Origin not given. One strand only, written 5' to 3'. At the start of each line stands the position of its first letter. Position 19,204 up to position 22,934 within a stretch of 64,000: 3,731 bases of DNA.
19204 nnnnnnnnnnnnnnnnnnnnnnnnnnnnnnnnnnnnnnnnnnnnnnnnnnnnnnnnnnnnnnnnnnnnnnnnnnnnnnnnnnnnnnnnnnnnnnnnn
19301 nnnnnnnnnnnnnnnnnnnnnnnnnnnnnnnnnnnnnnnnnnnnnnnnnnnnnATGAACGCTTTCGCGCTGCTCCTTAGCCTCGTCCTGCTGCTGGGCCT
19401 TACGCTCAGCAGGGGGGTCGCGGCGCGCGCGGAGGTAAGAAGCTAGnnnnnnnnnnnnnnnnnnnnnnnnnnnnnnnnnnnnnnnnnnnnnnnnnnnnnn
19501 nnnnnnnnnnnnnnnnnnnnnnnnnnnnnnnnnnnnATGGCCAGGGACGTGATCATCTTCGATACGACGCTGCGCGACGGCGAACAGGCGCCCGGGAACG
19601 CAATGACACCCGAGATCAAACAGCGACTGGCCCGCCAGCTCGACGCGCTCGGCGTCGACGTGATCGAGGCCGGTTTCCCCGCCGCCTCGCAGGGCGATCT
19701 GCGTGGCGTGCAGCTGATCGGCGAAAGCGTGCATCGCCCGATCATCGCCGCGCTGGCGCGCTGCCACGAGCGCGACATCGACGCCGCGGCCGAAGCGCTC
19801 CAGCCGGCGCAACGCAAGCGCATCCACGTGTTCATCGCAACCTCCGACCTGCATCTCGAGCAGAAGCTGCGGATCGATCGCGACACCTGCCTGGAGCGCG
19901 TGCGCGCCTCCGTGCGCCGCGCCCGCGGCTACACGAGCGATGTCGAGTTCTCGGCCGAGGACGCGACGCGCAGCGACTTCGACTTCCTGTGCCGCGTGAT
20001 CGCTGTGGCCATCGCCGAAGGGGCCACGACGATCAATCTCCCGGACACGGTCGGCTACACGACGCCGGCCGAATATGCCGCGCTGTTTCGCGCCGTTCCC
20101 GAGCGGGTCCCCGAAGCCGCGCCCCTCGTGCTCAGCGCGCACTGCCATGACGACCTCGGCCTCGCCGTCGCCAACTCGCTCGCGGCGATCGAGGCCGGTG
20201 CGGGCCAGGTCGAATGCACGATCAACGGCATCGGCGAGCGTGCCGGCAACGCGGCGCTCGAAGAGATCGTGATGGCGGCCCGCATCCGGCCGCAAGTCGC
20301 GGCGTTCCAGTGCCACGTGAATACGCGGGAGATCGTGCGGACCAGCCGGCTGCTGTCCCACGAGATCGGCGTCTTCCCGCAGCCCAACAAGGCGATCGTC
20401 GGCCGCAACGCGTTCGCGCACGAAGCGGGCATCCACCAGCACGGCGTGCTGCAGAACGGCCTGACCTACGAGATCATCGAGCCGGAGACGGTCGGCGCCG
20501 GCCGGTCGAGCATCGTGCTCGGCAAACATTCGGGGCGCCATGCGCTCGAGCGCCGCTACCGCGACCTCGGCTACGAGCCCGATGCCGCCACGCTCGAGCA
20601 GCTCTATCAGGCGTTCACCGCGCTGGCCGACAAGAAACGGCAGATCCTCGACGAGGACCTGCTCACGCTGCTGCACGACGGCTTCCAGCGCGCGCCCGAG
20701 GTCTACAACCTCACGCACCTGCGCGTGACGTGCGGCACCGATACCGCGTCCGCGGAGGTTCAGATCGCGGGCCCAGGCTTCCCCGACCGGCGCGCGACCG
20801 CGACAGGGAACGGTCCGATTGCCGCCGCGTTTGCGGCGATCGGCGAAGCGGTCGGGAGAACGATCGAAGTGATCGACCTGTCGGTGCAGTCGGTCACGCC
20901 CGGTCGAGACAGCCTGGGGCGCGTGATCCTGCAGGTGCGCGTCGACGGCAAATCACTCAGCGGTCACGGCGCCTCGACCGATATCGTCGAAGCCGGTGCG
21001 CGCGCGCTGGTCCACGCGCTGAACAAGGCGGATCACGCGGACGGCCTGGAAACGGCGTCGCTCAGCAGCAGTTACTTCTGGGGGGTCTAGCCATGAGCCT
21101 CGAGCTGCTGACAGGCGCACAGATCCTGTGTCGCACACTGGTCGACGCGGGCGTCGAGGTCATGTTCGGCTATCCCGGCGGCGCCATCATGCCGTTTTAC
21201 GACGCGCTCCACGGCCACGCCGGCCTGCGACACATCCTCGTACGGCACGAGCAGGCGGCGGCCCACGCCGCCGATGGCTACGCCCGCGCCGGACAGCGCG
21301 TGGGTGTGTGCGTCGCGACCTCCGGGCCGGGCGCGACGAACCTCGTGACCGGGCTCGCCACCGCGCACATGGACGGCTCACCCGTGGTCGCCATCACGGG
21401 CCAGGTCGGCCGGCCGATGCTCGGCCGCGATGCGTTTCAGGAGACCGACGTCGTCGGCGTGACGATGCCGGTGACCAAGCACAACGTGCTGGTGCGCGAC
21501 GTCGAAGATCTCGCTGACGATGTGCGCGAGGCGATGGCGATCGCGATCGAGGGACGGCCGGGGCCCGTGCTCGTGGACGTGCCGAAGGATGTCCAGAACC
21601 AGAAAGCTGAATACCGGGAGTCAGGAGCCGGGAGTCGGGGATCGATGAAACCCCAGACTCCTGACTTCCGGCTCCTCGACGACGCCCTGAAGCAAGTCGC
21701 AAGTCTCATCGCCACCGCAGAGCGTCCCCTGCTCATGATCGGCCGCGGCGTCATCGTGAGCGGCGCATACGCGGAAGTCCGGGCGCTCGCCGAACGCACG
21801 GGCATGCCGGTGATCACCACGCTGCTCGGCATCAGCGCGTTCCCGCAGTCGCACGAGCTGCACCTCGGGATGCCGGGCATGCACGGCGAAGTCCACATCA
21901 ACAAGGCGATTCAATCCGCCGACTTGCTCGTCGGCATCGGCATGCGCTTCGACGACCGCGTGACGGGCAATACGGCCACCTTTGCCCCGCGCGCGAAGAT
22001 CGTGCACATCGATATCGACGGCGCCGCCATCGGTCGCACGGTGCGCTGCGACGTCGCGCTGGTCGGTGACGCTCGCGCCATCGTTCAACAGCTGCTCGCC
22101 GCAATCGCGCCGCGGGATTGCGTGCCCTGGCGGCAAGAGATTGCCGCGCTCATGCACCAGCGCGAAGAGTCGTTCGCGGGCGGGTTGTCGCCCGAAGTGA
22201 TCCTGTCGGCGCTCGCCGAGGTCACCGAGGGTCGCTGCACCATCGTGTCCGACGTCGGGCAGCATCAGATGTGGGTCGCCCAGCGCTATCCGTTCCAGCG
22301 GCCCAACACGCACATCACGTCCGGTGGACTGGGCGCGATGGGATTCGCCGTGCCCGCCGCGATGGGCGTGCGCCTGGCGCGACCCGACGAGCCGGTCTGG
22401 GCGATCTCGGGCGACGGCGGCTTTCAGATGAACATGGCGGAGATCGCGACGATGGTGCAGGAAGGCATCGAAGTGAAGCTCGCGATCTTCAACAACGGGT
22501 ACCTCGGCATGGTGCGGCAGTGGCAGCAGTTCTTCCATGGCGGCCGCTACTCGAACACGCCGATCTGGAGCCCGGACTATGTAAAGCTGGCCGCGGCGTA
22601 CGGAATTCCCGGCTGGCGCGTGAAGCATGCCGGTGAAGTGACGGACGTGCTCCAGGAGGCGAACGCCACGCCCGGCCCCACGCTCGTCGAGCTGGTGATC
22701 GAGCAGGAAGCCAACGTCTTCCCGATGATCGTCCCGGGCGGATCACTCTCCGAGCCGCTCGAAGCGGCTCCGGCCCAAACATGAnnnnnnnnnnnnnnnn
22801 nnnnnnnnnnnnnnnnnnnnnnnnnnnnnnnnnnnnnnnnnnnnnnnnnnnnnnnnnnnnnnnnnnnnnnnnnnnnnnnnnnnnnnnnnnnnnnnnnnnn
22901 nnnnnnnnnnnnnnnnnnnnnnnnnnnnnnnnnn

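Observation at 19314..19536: Leucine-rich leader peptide with terminator/antiterminator: candidate translational attenuator in front of a merged leu/ilv/pheA operon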

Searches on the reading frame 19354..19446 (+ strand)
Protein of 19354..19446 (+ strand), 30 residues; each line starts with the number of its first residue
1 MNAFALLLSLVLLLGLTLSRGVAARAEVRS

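Call 34: search_protein_families(library=pfam, proteins=[window:19354-19446:+], max_evalue=1)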
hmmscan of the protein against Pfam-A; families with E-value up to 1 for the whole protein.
window:19354-19446:+ (30 aa): 0 families
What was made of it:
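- No Pfam hit (call 34).
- Tried and rejected: No hits on the leader peptide or on the 97-residue N-terminal extension of IlvC (call 34).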

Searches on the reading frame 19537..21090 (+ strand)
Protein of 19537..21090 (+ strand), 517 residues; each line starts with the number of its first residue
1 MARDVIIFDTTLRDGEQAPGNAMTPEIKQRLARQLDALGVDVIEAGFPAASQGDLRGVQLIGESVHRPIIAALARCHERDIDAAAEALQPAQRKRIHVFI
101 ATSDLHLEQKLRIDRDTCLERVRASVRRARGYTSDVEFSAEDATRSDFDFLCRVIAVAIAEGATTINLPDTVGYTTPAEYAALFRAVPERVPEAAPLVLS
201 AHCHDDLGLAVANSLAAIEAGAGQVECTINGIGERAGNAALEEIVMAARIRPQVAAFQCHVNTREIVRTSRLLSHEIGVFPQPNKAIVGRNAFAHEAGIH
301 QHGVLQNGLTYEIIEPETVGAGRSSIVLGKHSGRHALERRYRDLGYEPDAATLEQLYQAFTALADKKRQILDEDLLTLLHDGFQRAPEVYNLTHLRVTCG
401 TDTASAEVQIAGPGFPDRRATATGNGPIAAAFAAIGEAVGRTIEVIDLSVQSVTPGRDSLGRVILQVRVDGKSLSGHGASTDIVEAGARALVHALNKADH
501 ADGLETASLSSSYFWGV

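Call 10: find_related_loci(query=window:19537-21090:+, collection=genome_contigs, flank=3000)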
Query window:19537-21090:+ (517 aa) in genome_contigs; peptide patterns used: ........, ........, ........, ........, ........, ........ (x = any residue, [..] = any of these).
600 stretches matched a pattern (row limit reached: there are more); 589 encode a relative of the query (tblastn E <= 1e-3); the best 80 are kept; 80 distinct loci.
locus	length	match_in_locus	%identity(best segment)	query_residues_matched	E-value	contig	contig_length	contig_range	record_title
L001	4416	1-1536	90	6-517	0e+0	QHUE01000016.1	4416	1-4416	MAG: Gemmatimonadetes bacterium isolate AG35 14_0903_16_40cm_scaffold_28264_curated, whole genome shotgun sequence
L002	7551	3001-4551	87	1-517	0e+0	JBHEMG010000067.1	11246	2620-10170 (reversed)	MAG: Gemmatimonadales bacterium isolate S2_bin.9.orig S2_k141_2994676, whole genome shotgun sequence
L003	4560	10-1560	88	1-517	0e+0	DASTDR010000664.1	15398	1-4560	MAG TPA_asm: Gemmatimonadales bacterium isolate SMAG_U826 k141_230494, whole genome shotgun sequence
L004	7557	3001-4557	76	1-517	0e+0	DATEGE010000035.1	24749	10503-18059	MAG TPA_asm: Gemmatimonadales bacterium isolate SMAG_U8777 k141_708081, whole genome shotgun sequence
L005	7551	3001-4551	70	1-517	0e+0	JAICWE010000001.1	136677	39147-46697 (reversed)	MAG: Gemmatimonadales bacterium isolate LS_FP_2_bin.27 k141_5480877_length_136677_cov_51.9262, whole genome shotgun sequ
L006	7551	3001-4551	70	1-517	0e+0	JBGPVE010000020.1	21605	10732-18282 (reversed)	MAG: Gemmatimonadota bacterium isolate OBJ1_062018_110_25 k141_193983_length_21605_cov_10.0000, whole genome shotgun seq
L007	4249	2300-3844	69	3-517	0e+0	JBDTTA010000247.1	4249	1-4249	MAG: Gemmatimonadales bacterium isolate cluster3_bin.285 NODE_124894_length_4249_cov_10.923462, whole genome shotgun seq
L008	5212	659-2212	57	1-517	0e+0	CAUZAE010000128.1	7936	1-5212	MAG: Gemmatimonadales bacterium UBA6960 isolate CB11b_AW.93 genome assembly, contig: Ga0310124_10005911, whole genome sh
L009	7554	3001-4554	57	1-517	0e+0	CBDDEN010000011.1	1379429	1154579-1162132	MAG: Longimicrobiales bacterium isolate 39b69aeb-8238-4d97-8a7e-e217078665d9 genome assembly, contig: contig_11, whole g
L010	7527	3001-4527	56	1-509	0e+0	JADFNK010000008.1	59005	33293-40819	MAG: Gemmatimonadetes bacterium isolate B62T3L11 B62T3L11_NODE266, whole genome shotgun sequence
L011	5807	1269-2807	59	5-517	0e+0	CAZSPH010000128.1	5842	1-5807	MAG TPA_asm: uncultured Gemmatimonadaceae bacterium isolate SRP344714_co1_296 genome assembly, contig: NODE_23198_length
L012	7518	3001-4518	56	1-505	2e-178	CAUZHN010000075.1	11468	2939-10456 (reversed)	MAG: Gemmatimonadales bacterium UBA6960 isolate CB27_Tmax.105 genome assembly, contig: Ga0310121_10005023, whole genome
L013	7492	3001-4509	53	5-507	3e-178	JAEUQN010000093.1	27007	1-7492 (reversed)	MAG: Blastocatellia bacterium isolate new MAG-252 NODE_93_length_27007_cov_4.563052, whole genome shotgun sequence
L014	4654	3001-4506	54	2-501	3e-175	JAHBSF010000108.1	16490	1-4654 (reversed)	MAG: Acidobacteria bacterium isolate ACE_ACI1 ACI1_108, whole genome shotgun sequence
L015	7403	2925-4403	54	5-497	6e-171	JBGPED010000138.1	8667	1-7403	MAG: Acidobacteriota bacterium isolate OBJ_0618_7090110_99 k141_9629888_length_8667_cov_14.5859, whole genome shotgun se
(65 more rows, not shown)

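Call 13: find_related_loci(query=window:19537-21090:+, collection=metagenome_contigs, flank=10000)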
Query window:19537-21090:+ (517 aa) in metagenome_contigs; peptide patterns used: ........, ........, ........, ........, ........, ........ (x = any residue, [..] = any of these).
600 stretches matched a pattern (row limit reached: there are more); 580 encode a relative of the query (tblastn E <= 1e-3); the best 80 are kept; 80 distinct loci.
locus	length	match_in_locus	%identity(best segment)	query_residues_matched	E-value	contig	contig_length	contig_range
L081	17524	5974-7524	89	1-517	0e+0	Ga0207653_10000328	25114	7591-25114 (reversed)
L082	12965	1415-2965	88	1-517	0e+0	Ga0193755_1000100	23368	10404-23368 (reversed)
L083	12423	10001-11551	88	1-517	0e+0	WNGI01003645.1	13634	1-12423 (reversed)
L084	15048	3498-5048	87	1-517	0e+0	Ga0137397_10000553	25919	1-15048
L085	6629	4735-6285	76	1-517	0e+0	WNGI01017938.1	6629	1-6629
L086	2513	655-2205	75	1-517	0e+0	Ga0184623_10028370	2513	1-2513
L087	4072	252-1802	74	1-517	0e+0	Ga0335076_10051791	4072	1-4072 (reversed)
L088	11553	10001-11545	74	1-515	0e+0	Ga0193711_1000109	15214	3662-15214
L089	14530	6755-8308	73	1-517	0e+0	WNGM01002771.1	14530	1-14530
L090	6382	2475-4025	74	1-517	0e+0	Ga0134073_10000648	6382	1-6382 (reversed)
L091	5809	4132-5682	73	1-517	0e+0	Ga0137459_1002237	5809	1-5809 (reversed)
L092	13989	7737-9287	74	1-517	0e+0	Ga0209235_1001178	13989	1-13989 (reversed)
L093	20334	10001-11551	73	1-517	0e+0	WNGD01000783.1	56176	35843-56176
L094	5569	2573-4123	73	1-517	0e+0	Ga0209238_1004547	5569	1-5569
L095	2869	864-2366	72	1-517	0e+0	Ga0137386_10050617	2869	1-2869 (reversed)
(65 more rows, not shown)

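Call 33: search_protein_families(library=ncbifam, proteins=[window:19537-21090:+], max_evalue=1e-10)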
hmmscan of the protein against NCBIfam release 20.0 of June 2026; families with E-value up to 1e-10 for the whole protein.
window:19537-21090:+ (517 aa): 19 families
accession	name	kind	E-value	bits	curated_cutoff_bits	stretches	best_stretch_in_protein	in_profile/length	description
NF002086.0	PRK00915.1-3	equivalog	1.3e-210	700.3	532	1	2-501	4-504/516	2-isopropylmalate synthase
TIGR00973.1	leuA_bact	equivalog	1.5e-197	657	598.7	1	5-496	2-494/494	2-isopropylmalate synthase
NF002087.0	PRK00915.1-4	equivalog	1.1e-193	644.4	729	1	3-500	5-504/516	2-isopropylmalate synthase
NF002088.0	PRK00915.1-5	equivalog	6.4e-177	589.1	697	1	3-502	2-502/514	2-isopropylmalate synthase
NF002084.0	PRK00915.1-1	equivalog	2.2e-170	567.7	748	1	1-506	1-507/523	2-isopropylmalate synthase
NF002085.0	PRK00915.1-2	subfamily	2.5e-136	455.4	517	1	3-498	12-499/504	2-isopropylmalate synthase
TIGR02090.1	LEU1_arch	subfamily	3.1e-115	385.2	484.75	1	5-377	1-361/363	isopropylmalate/citramalate/homocitrate synthases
NF041069.1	IPMS_Sufob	equivalog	9.5e-114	380.5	600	1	6-377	2-363/371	isopropylmalate synthase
TIGR02660.1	nifV_homocitr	equivalog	1.7e-92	310.5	462.9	1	5-377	2-363/365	homocitrate synthase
TIGR02146.1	LysS_fung_arch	equivalog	1.4e-78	264.6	413.55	1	7-357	1-339/344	homocitrate synthase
NF042434.1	IPMS_Lepto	equivalog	5.1e-64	216.6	500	1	3-365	4-371/374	2-isopropylmalate synthase LeuA2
TIGR00977.1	citramal_synth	equivalog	7.4e-59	199.4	450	1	5-498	2-516/526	citramalate synthase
NF002991.1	PRK03739.1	subfamily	1.9e-43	149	455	1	9-497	31-550/550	2-isopropylmalate synthase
NF042433.1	CitmalDyn_Leptosp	equivalog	1.7e-38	132.5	950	1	5-442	8-447/514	(R)-citramalate synthase CimA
TIGR00970.1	leuA_yeast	equivalog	4.9e-34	117.8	697.4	1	9-246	31-287/564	2-isopropylmalate synthase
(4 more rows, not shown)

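Call 55: find_encoding_contigs(protein=window:19537-21090:+, flank=1000, max_places=4)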
Protein window:19537-21090:+ (517 aa): 13 contigs read that carry it; 4 places shown.
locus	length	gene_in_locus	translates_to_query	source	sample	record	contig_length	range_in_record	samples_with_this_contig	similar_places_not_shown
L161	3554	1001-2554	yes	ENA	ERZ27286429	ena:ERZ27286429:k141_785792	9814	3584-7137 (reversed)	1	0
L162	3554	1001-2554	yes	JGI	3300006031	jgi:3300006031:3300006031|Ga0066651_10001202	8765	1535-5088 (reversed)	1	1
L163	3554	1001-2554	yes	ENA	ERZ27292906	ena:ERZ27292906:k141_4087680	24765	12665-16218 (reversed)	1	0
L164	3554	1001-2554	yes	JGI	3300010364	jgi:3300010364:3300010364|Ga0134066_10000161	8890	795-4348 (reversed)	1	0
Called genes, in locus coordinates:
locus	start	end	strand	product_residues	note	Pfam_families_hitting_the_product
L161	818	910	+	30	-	-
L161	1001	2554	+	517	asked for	PF00682:HMGL-like, PF22617:HCS_D2, PF08502:LeuA_dimer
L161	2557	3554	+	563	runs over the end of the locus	PF02776:TPP_enzyme_N, PF00205:TPP_enzyme_M, PF02775:TPP_enzyme_C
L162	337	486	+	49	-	-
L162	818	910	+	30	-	-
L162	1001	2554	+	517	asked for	PF00682:HMGL-like, PF22617:HCS_D2, PF08502:LeuA_dimer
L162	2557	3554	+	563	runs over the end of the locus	PF02776:TPP_enzyme_N, PF00205:TPP_enzyme_M, PF02775:TPP_enzyme_C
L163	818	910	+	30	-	-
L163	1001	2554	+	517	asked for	PF00682:HMGL-like, PF22617:HCS_D2, PF08502:LeuA_dimer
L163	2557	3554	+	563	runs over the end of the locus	PF02776:TPP_enzyme_N, PF00205:TPP_enzyme_M, PF02775:TPP_enzyme_C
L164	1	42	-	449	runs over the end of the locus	-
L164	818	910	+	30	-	-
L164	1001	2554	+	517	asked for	PF00682:HMGL-like, PF22617:HCS_D2, PF08502:LeuA_dimer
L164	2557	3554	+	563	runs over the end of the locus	PF02776:TPP_enzyme_N, PF00205:TPP_enzyme_M, PF02775:TPP_enzyme_C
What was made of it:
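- Gene callers list it as a protein (call 55).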

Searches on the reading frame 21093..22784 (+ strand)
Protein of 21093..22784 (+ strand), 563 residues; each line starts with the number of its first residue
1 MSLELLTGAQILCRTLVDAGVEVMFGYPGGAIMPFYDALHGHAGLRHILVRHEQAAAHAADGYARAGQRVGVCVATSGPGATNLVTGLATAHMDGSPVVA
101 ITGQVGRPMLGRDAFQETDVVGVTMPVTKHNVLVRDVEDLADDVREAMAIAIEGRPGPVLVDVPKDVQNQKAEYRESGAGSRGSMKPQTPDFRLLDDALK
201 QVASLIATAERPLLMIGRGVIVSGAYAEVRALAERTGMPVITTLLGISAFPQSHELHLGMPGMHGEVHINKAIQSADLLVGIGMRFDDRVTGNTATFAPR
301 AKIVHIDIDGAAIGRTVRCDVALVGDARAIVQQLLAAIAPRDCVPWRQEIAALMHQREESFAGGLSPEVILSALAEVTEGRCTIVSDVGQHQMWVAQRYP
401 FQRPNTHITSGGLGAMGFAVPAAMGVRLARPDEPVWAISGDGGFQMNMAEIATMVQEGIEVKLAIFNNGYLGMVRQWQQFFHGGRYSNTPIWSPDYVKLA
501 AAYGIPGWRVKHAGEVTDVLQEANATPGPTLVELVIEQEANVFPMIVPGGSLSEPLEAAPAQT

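Call 33: search_protein_families(library=ncbifam, proteins=[window:21093-22784:+], max_evalue=1e-10)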
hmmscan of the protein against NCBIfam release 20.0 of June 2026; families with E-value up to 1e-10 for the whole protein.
window:21093-22784:+ (563 aa): 52 families (the best 25 are shown)
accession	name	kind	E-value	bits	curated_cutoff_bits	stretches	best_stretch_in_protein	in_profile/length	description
TIGR00118.1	acolac_lg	equivalog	1.1e-206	687.7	538.35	1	6-555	1-553/557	biosynthetic-type acetolactate synthase large subunit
NF004710.0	PRK06048.1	equivalog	1e-200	668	976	1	4-557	6-558/561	acetolactate synthase large subunit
NF005860.0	PRK07789.1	equivalog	2.4e-196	653.8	881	1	4-552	32-594/615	acetolactate synthase large subunit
NF006524.0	PRK08978.1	equivalog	1.4e-188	627.6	738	1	7-557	2-545/548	acetolactate synthase 2 catalytic subunit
NF004919.0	PRK06276.1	equivalog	4.8e-187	622.8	866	1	7-556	2-557/582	acetolactate synthase large subunit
NF005228.0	PRK06725.1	equivalog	3e-185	616.7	991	1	4-550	14-559/571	acetolactate synthase large subunit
NF005651.0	PRK07418.1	subfamily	1.6e-184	614.6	942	1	6-552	19-575/617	acetolactate synthase large subunit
NF005824.0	PRK07710.1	equivalog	1.2e-176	588.5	976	1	5-553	16-565/573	acetolactate synthase large subunit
NF006581.0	PRK09107.1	equivalog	1.2e-174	582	974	1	5-551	10-568/595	acetolactate synthase 3 large subunit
NF006319.0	PRK08527.1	equivalog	1.9e-173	577.9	905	1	6-554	4-556/565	acetolactate synthase large subunit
NF006016.1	PRK08155.1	equivalog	4.9e-168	560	870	1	6-551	3-547/554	acetolactate synthase large subunit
NF005058.0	PRK06466.1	equivalog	2.8e-164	547.7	951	1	4-553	2-564/574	acetolactate synthase 3 large subunit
NF005409.0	PRK06965.1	equivalog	7.9e-163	543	1035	1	6-556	21-581/587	acetolactate synthase 3 catalytic subunit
NF006525.0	PRK08979.1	equivalog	5.9e-161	536.7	1084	1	4-554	2-563/572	acetolactate synthase 3 large subunit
NF005584.0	PRK07282.1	equivalog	1.8e-160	535.2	970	1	7-553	11-557/566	acetolactate synthase large subunit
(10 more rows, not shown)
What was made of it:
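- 19537..29701 (+): Controlled operon: leuA 19537-21090, ilvB 21093-22784, ilvN-like-ilvC 22781-24151, leuC 24148-25545, leuD 25539-26126, leuB 26123-27208, ilvD 27205-28887, pheA 28880-29701. NCBIfam hits reach the curated cut-off of at least one model for every protein (call 33).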
